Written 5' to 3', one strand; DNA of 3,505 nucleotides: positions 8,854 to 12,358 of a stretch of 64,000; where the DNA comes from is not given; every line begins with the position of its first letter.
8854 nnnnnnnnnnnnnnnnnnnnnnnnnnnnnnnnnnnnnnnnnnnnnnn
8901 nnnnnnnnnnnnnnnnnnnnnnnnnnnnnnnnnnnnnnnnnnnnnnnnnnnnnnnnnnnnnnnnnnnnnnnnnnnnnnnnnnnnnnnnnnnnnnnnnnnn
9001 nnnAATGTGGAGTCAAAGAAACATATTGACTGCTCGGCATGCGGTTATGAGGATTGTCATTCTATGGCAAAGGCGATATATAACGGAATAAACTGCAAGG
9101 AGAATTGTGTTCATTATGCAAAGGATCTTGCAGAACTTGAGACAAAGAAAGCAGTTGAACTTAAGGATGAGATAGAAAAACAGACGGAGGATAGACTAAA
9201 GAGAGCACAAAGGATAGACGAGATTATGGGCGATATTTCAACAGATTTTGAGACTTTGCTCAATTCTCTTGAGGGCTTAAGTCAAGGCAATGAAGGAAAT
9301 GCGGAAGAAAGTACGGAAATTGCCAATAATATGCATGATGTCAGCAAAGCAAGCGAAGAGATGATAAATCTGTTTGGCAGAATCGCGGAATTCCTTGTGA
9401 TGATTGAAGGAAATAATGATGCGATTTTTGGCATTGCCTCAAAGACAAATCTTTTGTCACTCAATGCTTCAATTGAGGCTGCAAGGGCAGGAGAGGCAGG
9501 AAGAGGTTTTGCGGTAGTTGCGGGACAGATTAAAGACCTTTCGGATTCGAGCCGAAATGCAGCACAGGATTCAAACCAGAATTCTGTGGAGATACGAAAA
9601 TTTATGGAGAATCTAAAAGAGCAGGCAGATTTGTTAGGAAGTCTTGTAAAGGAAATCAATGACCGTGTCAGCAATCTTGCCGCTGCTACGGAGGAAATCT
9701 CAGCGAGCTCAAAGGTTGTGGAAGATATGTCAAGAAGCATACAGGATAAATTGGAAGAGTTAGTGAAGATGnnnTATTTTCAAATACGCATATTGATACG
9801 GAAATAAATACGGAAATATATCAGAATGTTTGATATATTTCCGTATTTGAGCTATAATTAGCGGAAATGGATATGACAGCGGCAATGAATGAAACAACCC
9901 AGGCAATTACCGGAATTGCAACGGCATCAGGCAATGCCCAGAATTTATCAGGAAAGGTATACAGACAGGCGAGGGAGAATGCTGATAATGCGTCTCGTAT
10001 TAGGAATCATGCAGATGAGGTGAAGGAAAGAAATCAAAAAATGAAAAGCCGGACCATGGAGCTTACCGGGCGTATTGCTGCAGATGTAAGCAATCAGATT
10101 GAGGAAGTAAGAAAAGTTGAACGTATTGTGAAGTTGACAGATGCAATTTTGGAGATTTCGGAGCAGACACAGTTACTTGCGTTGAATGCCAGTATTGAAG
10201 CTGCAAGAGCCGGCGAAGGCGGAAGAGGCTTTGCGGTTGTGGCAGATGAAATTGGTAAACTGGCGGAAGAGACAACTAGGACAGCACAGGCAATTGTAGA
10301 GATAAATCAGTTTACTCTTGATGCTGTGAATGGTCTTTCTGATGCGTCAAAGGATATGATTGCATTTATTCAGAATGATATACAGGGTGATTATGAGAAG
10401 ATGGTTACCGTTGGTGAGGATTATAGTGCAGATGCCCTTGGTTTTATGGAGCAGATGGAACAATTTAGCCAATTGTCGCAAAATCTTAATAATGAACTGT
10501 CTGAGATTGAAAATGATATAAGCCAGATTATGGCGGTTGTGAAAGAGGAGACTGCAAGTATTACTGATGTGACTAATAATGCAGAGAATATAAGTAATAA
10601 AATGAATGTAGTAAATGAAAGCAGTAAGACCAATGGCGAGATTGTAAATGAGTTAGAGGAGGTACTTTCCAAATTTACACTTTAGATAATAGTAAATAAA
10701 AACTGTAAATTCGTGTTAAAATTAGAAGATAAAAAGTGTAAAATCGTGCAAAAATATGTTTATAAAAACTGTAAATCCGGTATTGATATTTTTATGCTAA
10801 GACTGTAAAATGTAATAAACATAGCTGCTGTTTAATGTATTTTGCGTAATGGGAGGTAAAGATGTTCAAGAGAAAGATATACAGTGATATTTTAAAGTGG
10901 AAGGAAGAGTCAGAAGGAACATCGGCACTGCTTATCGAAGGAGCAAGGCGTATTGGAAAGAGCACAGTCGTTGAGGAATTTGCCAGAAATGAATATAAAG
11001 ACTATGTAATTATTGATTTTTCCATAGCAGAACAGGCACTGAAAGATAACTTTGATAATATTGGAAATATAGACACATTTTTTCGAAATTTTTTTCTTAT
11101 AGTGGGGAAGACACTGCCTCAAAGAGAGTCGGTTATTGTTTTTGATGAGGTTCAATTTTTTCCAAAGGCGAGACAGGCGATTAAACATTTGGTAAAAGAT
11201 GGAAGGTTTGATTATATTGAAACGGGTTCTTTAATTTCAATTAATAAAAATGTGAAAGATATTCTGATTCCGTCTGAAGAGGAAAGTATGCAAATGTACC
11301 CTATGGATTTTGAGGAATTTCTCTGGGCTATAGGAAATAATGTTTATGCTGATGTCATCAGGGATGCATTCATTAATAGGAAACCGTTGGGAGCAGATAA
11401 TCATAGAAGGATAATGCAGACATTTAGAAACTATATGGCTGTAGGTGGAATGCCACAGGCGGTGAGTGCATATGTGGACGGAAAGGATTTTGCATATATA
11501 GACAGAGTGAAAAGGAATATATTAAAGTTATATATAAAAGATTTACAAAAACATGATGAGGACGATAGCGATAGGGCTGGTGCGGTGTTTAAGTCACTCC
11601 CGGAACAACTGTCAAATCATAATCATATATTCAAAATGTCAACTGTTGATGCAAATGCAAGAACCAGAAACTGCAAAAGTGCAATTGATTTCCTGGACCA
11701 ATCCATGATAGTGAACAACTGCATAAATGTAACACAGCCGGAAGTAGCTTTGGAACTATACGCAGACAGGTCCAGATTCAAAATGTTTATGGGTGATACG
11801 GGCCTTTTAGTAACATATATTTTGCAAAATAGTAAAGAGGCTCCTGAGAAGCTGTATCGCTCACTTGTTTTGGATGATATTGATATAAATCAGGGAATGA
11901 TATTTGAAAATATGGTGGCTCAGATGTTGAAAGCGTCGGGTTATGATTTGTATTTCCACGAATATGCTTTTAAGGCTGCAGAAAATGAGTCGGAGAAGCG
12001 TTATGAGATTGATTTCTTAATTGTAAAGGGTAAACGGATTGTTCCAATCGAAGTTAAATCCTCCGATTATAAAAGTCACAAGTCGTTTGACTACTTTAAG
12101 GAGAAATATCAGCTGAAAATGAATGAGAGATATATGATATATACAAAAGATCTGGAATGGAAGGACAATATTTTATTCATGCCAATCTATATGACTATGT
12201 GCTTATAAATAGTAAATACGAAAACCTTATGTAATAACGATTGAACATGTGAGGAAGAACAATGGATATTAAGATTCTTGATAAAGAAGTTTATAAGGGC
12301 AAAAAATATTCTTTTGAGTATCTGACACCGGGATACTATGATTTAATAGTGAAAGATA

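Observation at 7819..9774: Soluble chemoreceptor with an [FeFe]-hydrogenase-like sensor domain (candidate H2/redox taxis receptor)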

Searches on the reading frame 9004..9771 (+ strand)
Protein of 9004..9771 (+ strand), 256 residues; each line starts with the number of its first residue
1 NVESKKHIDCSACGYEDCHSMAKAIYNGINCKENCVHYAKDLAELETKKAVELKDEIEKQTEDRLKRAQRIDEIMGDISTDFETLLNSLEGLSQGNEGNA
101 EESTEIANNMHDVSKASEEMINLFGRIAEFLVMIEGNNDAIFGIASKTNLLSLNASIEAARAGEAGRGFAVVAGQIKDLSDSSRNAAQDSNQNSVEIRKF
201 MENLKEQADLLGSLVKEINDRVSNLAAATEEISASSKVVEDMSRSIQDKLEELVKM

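Call 79: predict_structure(alignment_id=A2)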
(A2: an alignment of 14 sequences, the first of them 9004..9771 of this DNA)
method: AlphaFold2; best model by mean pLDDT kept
length: 256 residues; sequences in the alignment: 14
mean_pLDDT: 77.5   pTM: 0.42
mean pLDDT of the five models: 77.5, 75.4, 72.2, 53.4, 47.4
residues with pLDDT >= 90: 46; 70-90: 143; 50-70: 55; < 50: 12
segments of 3 or more residues with pLDDT < 50: 4-10
pLDDT, mean of each block of 10 residues (from residue 1): 47 58 56 57 76 82 83 81 73 60 75 82 87 90 91 91 88 92 92 90 86 80 71 69 81 79
secondary structure, 60 per line:
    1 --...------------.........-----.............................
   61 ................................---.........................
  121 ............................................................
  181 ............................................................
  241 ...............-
elements in order: H18-26 H32-92 H96-255

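Call 81: fold_search(model_id=the predicted structure, library=pdb)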
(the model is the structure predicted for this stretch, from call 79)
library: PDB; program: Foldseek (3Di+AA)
matches with E <= 10: 719; with E <= 0.001: 16
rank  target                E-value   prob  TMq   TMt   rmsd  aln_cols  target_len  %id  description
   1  3zx6_B                3.2e-06  1.00  0.40  0.34  10.5       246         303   24  Structure of Hamp(AF1503)-Tsr fusion - Hamp (A291V) mutant (released 2012-02-29)
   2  9a72_A                4.8e-06  1.00  0.44  0.40   6.5       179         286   27  Integrative model of YFMS-CHEW by crosslinking MS and deep learning (released 2024-09-18)
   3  1qu7_A                7.8e-06  1.00  0.31  0.33   8.1       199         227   25  FOUR HELICAL-BUNDLE STRUCTURE OF THE CYTOPLASMIC DOMAIN OF A SERINE CHEMOTAXIS RECEPTOR (released 2000-07-12)
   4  3zx6_A                1.2e-05  1.00  0.42  0.36   7.4       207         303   24  Structure of Hamp(AF1503)-Tsr fusion - Hamp (A291V) mutant (released 2012-02-29)
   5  2ch7_A                1.5e-05  1.00  0.31  0.27  16.2       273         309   26  Crystal structure of the cytoplasmic domain of a bacterial chemoreceptor from Thermotoga maritima (released 2006-04-18)
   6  3g67_A                4.9e-05  1.00  0.55  0.65   5.5       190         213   23  Crystal Structure of a Soluble Chemoreceptor from Thermotoga maritima (released 2009-07-28)
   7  1qu7_B                6.0e-05  1.00  0.56  0.64   6.1       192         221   23  FOUR HELICAL-BUNDLE STRUCTURE OF THE CYTOPLASMIC DOMAIN OF A SERINE CHEMOTAXIS RECEPTOR (released 2000-07-12)
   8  3g6b_B                6.7e-05  1.00  0.61  0.72   3.5       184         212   26  Crystal structure of a Soluble Chemoreceptor from Thermotoga maritima Asn217Ile mutant (released 2009-07-28)
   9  9a65_B                7.1e-05  1.00  0.35  0.15  21.2       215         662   25  Integrative model of YVAQ-MCPB by crosslinking MS and deep learning (released 2024-09-18)
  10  3g6b_A                1.1e-04  1.00  0.55  0.65   5.5       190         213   23  Crystal structure of a Soluble Chemoreceptor from Thermotoga maritima Asn217Ile mutant (released 2009-07-28)
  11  2ch7_B                1.1e-04  1.00  0.29  0.25  15.2       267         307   23  Crystal structure of the cytoplasmic domain of a bacterial chemoreceptor from Thermotoga maritima (released 2006-04-18)
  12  3g67_B                1.3e-04  1.00  0.61  0.72   3.3       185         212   25  Crystal Structure of a Soluble Chemoreceptor from Thermotoga maritima (released 2009-07-28)
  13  9a69_B                1.5e-04  1.00  0.27  0.14  17.4       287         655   22  Integrative model of MCPB-MCPC by crosslinking MS and deep learning (released 2024-09-18)
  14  6s1k_E                3.1e-04  1.00  0.27  0.57   5.3       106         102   39  E. coli Core Signaling Unit, carrying QQQQ receptor mutation (released 2020-01-22)
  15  8c5v_I                3.8e-04  1.00  0.45  0.26   6.1       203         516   24  Chemotaxis core signalling unit from E protein lysed E. coli cells (released 2023-09-13)
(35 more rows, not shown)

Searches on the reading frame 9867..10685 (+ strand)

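Call 3: search_protein_families(library=pfam, proteins=[window:9867-10685:+], max_evalue=0.1)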
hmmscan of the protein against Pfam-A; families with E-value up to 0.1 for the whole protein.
window:9867-10685:+ (272 aa): 8 families
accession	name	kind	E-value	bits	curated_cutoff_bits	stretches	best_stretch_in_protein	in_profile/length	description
PF00015.26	MCPsignal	-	6.4e-23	81.9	34.6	1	66-242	13-168/172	Methyl-accepting chemotaxis protein (MCP) signalling domain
PF20379.3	DUF6674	-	0.0067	16.5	28.5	1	26-105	123-202/251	Family of unknown function (DUF6674)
PF08647.16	BRE1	-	0.0099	16.4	27.9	1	196-270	11-85/95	BRE1 E3 ubiquitin ligase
PF07445.17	PriC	-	0.012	15.9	23.3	1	200-256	34-88/174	Primosomal replication protein priC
PF06009.19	Laminin_II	-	0.024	15.1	33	1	194-266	23-95/138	Laminin Domain II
PF00804.31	Syntaxin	-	0.05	13.8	26.7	0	195-257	16-78/157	Syntaxin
PF11887.13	Mce4_CUP1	-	0.053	13.6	32.6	1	170-247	78-152/222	Cholesterol uptake porter CUP1 of Mce4, putative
PF15136.11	UPF0449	-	0.057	14.4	27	0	22-70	48-96/98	Uncharacterised protein family UPF0449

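Call 4: search_protein_families(library=ncbifam, proteins=[window:9867-10685:+], max_evalue=0.1)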
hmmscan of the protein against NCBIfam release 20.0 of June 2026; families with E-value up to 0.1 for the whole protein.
window:9867-10685:+ (272 aa): 10 families
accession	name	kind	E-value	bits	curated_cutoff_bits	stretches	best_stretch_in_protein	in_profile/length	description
NF058645.1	MCPCtpMPsAe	equivalog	3.5e-19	69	900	1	3-266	308-552/558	methyl-accepting chemotaxis protein CtpM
NF050802.1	AspChtxCcaA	equivalog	5.4e-19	68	1300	1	37-169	533-654/700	aspartate chemotaxis receptor CcaA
NF047851.1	MCPCitTducer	equivalog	2.4e-14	53.3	900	1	32-248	295-513/553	methyl-accepting chemotaxis citrate transducer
NF041847.1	transduc_aer2_vibrio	equivalog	4.4e-14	51.6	1200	1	35-255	553-758/804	aerotaxis transducer Aer2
NF007309.0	PRK09793.1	equivalog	1.4e-13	50.7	903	1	10-250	291-512/533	methyl-accepting chemotaxis protein IV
NF011622.0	PRK15048.1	equivalog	4.8e-13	49.1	900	1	42-161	311-430/553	methyl-accepting chemotaxis protein II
NF011615.0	PRK15041.1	equivalog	2.8e-12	46.1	947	1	19-158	304-429/554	methyl-accepting chemotaxis protein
TIGR02169.1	SMC_prok_A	equivalog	0.0043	14.8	729.4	1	24-268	240-487/1165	chromosome segregation protein SMC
NF040877.1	SE1832_fam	equivalog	0.0079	16.1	45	0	194-221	20-47/51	SE1832 family protein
TIGR03930.1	WXG100_ESAT6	subfamily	0.062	13.5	44.85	0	192-224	48-80/90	WXG100 family type VII secretion target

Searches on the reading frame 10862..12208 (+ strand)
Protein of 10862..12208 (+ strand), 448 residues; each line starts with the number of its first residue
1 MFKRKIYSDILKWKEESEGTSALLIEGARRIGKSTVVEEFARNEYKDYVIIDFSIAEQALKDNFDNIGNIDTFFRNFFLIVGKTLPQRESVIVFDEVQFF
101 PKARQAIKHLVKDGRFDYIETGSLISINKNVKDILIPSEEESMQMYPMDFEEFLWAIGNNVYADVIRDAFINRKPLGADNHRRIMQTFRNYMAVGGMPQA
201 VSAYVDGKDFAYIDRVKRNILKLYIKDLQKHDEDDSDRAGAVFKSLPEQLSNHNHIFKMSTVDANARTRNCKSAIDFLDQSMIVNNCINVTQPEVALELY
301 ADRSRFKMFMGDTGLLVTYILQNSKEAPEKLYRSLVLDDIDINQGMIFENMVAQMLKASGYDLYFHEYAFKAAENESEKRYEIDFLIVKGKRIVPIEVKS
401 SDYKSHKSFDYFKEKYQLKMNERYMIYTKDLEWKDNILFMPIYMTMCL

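Call 17: search_protein_families(library=pfam, proteins=[window:10862-12208:+], max_evalue=0.00001)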
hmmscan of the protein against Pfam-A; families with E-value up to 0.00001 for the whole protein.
window:10862-12208:+ (448 aa): 3 families
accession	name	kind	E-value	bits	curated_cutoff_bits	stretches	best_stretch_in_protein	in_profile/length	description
PF13635.12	DUF4143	-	2.4e-23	83.1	28.1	1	226-401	2-160/160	Domain of unknown function (DUF4143)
PF13173.12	AAA_14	-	4.5e-22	78.9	27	1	21-154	3-129/129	AAA domain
PF08378.17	NERD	-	5e-07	30.7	22.1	1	345-409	2-66/111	Nuclease-related domain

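Call 83: search_protein_families(library=padloc, proteins=[window:10862-12208:+], max_evalue=0.00001)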
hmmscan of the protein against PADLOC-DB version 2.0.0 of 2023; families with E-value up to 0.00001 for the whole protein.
window:10862-12208:+ (448 aa): 7 families
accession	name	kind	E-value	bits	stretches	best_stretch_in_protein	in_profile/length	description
PDLC04786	PDC-S01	-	6.3e-105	349.4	1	1-448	1-432/439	-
PDLC04792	PDC-S01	-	1.9e-103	344.5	1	1-448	1-433/452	-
PDLC04788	PDC-S01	-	2e-68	229.4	1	1-425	1-407/448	-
PDLC04787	PDC-S01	-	4.2e-22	76.6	1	2-405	11-362/412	-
PDLC04790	PDC-S01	-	3e-17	60.4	1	14-443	21-415/422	-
PDLC04789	PDC-S01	-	5e-16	56.7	1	1-418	1-358/375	-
PDLC04791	PDC-S01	-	1e-12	45.5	1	378-435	329-384/395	-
